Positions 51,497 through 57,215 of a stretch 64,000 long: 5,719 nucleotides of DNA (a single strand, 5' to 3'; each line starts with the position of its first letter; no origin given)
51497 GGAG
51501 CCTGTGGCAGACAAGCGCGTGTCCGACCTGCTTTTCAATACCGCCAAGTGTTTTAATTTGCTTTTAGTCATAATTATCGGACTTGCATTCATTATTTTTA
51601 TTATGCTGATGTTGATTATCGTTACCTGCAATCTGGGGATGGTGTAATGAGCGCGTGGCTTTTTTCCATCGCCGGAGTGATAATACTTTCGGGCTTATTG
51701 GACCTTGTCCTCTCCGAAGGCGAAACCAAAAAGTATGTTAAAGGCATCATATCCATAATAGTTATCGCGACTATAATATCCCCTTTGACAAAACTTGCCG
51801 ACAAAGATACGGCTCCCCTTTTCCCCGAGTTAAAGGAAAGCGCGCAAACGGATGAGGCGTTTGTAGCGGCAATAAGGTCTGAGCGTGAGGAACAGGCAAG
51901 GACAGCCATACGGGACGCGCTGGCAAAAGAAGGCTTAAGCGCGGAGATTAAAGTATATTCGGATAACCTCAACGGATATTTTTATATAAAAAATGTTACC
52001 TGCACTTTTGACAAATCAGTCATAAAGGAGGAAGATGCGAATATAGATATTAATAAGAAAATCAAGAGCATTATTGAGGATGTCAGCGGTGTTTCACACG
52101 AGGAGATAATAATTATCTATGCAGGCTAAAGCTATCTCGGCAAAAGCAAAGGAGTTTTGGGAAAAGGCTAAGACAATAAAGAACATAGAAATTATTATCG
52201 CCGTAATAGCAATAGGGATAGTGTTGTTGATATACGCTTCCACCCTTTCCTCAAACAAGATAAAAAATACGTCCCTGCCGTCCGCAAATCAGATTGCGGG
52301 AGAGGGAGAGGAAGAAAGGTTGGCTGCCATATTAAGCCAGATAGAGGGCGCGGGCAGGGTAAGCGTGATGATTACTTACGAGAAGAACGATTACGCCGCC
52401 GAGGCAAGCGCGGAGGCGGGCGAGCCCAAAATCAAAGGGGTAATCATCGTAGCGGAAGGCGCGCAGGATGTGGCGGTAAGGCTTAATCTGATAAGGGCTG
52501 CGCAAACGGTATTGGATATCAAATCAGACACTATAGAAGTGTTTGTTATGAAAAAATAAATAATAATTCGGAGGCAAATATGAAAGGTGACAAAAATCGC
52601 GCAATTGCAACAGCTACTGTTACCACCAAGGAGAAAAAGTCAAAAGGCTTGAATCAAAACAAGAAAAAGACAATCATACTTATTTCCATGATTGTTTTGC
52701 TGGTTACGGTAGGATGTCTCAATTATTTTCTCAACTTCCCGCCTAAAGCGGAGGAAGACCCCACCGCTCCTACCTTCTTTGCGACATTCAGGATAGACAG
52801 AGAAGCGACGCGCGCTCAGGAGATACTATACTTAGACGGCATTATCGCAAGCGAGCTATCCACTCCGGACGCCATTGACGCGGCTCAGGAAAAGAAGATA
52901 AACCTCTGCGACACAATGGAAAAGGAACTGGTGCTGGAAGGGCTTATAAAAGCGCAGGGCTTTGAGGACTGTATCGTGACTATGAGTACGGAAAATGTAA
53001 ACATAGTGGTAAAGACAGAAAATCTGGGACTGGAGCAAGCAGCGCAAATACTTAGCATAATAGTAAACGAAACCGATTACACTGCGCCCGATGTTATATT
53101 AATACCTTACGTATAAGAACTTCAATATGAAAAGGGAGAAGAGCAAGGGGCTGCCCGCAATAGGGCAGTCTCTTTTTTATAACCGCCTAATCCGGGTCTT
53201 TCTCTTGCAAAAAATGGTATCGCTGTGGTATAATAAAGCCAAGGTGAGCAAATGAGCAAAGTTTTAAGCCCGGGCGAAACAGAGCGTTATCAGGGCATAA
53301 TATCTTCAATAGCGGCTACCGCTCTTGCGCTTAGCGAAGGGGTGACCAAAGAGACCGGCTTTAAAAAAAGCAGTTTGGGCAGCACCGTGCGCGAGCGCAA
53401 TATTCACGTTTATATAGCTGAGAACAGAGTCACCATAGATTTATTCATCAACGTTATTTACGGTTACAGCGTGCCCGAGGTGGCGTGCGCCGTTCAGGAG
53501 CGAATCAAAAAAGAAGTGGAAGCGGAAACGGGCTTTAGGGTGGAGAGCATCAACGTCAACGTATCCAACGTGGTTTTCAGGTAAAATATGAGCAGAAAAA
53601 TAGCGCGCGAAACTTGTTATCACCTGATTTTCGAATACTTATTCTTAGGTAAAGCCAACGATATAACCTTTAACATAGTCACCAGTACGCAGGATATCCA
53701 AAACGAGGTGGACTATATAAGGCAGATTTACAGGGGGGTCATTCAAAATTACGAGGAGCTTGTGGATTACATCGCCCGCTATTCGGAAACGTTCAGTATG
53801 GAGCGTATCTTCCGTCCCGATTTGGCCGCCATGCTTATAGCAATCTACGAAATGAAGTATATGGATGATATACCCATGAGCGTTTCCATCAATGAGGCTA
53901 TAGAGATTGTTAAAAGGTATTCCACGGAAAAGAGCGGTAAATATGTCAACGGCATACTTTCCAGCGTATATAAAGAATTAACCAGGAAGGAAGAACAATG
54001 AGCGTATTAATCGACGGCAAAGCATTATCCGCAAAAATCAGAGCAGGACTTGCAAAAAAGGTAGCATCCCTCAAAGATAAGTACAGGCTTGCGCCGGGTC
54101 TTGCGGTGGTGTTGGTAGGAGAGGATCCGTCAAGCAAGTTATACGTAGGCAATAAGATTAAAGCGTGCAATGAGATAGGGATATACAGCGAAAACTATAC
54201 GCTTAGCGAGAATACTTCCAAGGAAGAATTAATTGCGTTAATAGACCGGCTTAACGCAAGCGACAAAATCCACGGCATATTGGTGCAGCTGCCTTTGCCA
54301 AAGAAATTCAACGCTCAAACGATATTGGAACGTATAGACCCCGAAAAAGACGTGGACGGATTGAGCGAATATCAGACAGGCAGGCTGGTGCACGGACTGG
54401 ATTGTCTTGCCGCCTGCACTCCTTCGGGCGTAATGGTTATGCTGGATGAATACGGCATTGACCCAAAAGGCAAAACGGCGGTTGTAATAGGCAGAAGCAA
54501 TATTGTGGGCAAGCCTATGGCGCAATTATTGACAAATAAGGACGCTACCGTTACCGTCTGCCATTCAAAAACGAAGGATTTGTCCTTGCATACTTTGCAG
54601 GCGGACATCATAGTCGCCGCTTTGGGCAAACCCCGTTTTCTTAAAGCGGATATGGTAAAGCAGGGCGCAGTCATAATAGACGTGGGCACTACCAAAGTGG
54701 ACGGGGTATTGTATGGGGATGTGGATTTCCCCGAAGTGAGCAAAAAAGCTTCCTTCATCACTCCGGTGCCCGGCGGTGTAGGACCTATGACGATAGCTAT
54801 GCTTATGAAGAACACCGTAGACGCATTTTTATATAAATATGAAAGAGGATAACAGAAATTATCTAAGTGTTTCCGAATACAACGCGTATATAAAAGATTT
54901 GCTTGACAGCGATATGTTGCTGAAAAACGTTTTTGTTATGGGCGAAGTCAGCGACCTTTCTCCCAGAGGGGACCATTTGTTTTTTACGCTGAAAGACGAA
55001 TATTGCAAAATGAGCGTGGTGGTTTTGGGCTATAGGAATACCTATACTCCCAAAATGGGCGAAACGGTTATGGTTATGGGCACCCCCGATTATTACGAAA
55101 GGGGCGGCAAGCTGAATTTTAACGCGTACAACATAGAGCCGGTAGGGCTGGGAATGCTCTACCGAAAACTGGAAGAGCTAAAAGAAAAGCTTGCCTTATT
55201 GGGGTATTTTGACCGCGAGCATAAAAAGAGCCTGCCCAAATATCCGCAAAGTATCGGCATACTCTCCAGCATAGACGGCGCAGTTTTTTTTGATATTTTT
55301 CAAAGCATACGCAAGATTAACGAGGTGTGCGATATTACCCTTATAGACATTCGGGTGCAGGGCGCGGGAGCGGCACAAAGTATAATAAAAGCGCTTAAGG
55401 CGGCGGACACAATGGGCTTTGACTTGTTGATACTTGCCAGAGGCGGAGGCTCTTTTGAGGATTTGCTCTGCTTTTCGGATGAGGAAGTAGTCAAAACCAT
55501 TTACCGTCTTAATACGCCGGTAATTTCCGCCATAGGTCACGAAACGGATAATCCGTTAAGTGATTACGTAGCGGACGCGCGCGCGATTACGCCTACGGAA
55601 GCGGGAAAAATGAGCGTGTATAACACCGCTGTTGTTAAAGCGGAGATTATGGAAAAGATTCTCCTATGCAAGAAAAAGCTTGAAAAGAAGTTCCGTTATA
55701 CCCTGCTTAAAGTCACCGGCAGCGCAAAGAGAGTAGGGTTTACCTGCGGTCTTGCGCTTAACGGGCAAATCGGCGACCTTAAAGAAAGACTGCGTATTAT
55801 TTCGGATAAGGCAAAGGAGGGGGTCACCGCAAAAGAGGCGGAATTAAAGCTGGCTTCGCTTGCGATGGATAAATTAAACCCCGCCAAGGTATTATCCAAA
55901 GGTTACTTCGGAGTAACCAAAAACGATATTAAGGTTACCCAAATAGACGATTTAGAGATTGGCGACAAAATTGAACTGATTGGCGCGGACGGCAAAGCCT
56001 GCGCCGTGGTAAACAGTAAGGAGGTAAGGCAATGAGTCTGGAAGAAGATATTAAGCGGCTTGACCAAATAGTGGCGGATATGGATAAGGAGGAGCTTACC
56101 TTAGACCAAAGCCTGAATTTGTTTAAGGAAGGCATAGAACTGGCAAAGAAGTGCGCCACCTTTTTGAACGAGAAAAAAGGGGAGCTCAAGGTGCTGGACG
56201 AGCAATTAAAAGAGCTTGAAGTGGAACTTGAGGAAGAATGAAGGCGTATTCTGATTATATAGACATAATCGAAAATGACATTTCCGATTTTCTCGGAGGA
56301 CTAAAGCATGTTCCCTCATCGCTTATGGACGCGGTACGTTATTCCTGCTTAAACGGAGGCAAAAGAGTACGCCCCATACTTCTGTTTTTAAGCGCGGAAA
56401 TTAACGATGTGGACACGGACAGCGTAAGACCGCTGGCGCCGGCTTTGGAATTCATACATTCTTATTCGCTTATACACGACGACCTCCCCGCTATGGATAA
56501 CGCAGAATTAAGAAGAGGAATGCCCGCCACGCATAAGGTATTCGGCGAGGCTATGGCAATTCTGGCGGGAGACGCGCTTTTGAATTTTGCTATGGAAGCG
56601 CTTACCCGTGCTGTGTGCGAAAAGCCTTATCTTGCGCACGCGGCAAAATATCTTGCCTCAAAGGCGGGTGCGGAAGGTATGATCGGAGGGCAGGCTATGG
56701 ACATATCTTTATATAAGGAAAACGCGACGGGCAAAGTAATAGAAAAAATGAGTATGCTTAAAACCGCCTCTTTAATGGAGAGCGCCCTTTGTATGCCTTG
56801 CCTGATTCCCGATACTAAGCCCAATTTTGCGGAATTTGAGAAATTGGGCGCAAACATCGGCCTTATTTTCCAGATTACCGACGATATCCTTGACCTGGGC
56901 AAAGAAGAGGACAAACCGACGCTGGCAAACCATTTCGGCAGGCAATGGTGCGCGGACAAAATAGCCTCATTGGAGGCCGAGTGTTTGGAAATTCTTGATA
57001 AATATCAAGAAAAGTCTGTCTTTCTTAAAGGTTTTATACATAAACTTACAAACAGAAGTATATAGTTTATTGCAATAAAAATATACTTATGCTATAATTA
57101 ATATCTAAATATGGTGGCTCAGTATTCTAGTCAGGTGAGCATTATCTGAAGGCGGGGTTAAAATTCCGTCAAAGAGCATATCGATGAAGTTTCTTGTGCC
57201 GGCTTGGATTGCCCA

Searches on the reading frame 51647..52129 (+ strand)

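Call 39: search_protein_families(library=pfam, proteins=[window:51647-52129:+], max_evalue=0.001)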
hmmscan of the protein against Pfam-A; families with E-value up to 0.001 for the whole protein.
window:51647-52129:+ (160 aa): 1 family
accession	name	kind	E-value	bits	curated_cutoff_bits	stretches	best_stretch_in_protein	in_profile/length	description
PF09581.16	Spore_III_AF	-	2.8e-11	44.2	28.3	1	11-112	3-102/185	Stage III sporulation protein AF (Spore_III_AF)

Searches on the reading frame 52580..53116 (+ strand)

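Call 39: search_protein_families(library=pfam, proteins=[window:52580-53116:+], max_evalue=0.001)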
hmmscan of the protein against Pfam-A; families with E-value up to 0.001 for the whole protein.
window:52580-53116:+ (178 aa): 1 family
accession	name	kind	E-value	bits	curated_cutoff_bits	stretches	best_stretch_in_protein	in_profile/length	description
PF12685.13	SpoIIIAH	-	1.4e-27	97.3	30.6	1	60-172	77-189/191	SpoIIIAH-like protein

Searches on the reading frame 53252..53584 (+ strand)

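Call 39: search_protein_families(library=pfam, proteins=[window:53252-53584:+], max_evalue=0.001)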
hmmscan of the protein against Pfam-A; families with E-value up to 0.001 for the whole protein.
window:53252-53584:+ (110 aa): 1 family
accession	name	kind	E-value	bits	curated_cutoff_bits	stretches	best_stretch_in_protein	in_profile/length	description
PF03780.18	Asp23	-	2.1e-18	67.2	28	1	9-107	4-107/108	Asp23 family, cell envelope-related function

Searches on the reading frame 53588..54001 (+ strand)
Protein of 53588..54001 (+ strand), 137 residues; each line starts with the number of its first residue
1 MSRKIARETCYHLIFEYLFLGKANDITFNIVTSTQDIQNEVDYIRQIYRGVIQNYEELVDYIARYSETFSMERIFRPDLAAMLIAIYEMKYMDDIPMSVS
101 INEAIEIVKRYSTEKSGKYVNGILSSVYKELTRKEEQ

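Call 39: search_protein_families(library=pfam, proteins=[window:53588-54001:+], max_evalue=0.001)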
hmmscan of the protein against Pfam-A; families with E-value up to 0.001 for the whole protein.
window:53588-54001:+ (137 aa): 1 family
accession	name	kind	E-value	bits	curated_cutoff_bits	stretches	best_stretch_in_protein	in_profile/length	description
PF01029.23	NusB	-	1.5e-27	97.1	23.1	1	6-129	3-133/133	NusB family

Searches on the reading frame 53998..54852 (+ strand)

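Call 39: search_protein_families(library=pfam, proteins=[window:53998-54852:+], max_evalue=0.001)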
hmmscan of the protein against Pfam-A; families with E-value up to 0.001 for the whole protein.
window:53998-54852:+ (284 aa): 2 families
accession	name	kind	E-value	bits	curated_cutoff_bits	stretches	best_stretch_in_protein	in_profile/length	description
PF02882.25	THF_DHG_CYH_C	-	1e-68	230.2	27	1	124-277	2-156/160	Tetrahydrofolate dehydrogenase/cyclohydrolase, NAD(P)-binding domain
PF00763.28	THF_DHG_CYH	-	1.3e-42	145.2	32.8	1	5-120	1-115/115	Tetrahydrofolate dehydrogenase/cyclohydrolase, catalytic domain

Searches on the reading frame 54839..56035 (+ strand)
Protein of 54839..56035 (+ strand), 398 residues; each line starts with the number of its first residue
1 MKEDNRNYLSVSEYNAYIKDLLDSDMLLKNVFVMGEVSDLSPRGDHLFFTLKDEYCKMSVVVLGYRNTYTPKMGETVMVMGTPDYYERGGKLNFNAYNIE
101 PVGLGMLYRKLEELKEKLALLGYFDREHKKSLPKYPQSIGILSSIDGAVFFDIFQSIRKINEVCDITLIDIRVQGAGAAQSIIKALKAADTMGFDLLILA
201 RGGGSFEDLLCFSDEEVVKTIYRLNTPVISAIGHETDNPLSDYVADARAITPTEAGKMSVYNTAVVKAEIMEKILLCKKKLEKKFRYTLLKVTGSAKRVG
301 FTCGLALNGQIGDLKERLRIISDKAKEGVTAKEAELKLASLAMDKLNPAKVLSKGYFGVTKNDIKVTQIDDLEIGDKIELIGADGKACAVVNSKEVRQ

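Call 5: search_protein_families(library=pfam, proteins=[window:54839-56035:+])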
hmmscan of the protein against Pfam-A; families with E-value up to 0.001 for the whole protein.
window:54839-56035:+ (398 aa): 3 families
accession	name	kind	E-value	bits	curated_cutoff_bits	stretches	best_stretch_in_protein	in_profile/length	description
PF02601.20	Exonuc_VII_L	-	2.2e-62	211.8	35.9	2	123-287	1-162/315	Exonuclease VII, large subunit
PF13742.12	tRNA_anti_2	-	1.3e-18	67.5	27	1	9-99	1-94/95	OB-fold nucleic acid binding domain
PF01336.31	tRNA_anti-codon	-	7.7e-06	26.2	27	1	31-101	1-74/75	OB-fold nucleic acid binding domain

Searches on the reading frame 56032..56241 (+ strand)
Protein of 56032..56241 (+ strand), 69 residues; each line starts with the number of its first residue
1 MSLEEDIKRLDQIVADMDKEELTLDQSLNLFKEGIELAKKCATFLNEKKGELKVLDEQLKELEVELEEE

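Call 5: search_protein_families(library=pfam, proteins=[window:56032-56241:+])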
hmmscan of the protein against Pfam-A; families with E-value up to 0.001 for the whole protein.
window:56032-56241:+ (69 aa): 1 family
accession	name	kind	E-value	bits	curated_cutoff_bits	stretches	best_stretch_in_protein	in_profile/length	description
PF02609.21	Exonuc_VII_S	-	2.6e-15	56.6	24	1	4-53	2-51/52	Exonuclease VII small subunit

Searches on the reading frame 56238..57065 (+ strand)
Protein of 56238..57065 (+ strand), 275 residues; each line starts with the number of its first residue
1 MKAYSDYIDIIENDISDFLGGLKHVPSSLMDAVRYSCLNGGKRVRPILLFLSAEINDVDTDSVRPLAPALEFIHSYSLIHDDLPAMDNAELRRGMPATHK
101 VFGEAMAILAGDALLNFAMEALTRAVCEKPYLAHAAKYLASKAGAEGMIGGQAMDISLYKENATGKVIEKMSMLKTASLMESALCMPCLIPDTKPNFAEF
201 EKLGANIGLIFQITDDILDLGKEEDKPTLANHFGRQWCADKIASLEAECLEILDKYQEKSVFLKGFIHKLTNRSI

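Call 5: search_protein_families(library=pfam, proteins=[window:56238-57065:+])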
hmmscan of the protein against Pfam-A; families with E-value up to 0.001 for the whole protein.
window:56238-57065:+ (275 aa): 1 family
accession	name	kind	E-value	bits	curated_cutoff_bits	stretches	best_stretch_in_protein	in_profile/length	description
PF00348.22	polyprenyl_synt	-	5.8e-43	147.4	27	1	28-225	3-196/251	Polyprenyl synthetase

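Call 6: search_protein_families(library=ncbifam, proteins=[window:56238-57065:+], max_evalue=0.01)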
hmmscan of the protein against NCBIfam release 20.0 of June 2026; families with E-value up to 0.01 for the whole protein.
window:56238-57065:+ (275 aa): 16 families
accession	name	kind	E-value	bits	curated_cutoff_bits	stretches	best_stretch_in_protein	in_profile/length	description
NF045485.1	FPPsyn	subfamily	8.4e-65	218.8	275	1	8-226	5-226/288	farnesyl diphosphate synthase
NF045685.1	GGPPSynCrtE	equivalog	4.5e-51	173.6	460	1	25-243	26-246/293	geranylgeranyl diphosphate synthase CrtE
NF007877.0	PRK10581.1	equivalog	1.6e-44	152.3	321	1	11-221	14-229/299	(2E,6E)-farnesyl diphosphate synthase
NF041169.1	f2_encap_cargo4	exception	9.4e-40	136.9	450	1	39-220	48-225/334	family 2 encapsulin nanocompartment cargo protein polyprenyl transferase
NF040698.1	IdsA_Meth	equivalog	5.7e-39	134.2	468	1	5-225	8-227/328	short chain isoprenyl diphosphate synthase IdsA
NF041003.1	GGPP_syn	equivalog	4.9e-36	124.4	500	1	5-225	7-224/326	geranylgeranyl diphosphate synthase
NF040789.2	gerfarn_diphsyn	equivalog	2.5e-28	99.3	560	1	26-226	31-245/345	geranylfarnesyl diphosphate synthase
NF040627.1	GFPS_Meth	equivalog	5.9e-25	88.3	600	1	10-220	11-210/285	geranylfarnesyl diphosphate synthase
NF045549.1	GGPPsyn_IdsB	equivalog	7.2e-24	84.5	475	1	40-220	64-241/346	geranylgeranyl diphosphate synthase IdsB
TIGR02748.1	GerC3_HepT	equivalog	1.1e-23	83.9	456.55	1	6-224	11-219/319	heptaprenyl diphosphate synthase component II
TIGR02749.1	prenyl_cyano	equivalog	2e-23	82.9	383.2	1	11-225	10-224/322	solanesyl diphosphate synthase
NF045628.1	HxpDPsynlarge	equivalog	1.9e-21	76.4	500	1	26-225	20-212/311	hexaprenyl-diphosphate synthase large subunit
NF042417.1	NPPPS_Mycobact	equivalog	2.3e-20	72.9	600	1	26-225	41-233/335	nonaprenyl/(2E,6E)-farnesyl/geranylgeranyl diphosphat synthase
NF008140.0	PRK10888.1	equivalog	2.6e-17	63.1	412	1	35-225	38-221/323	octaprenyl diphosphate synthase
NF042416.1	GFPPS_Mycobact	equivalog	2.7e-15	56.2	600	1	30-255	31-272/350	bifunctional (2E,6E)-farnesyl/geranyl diphosphate synthase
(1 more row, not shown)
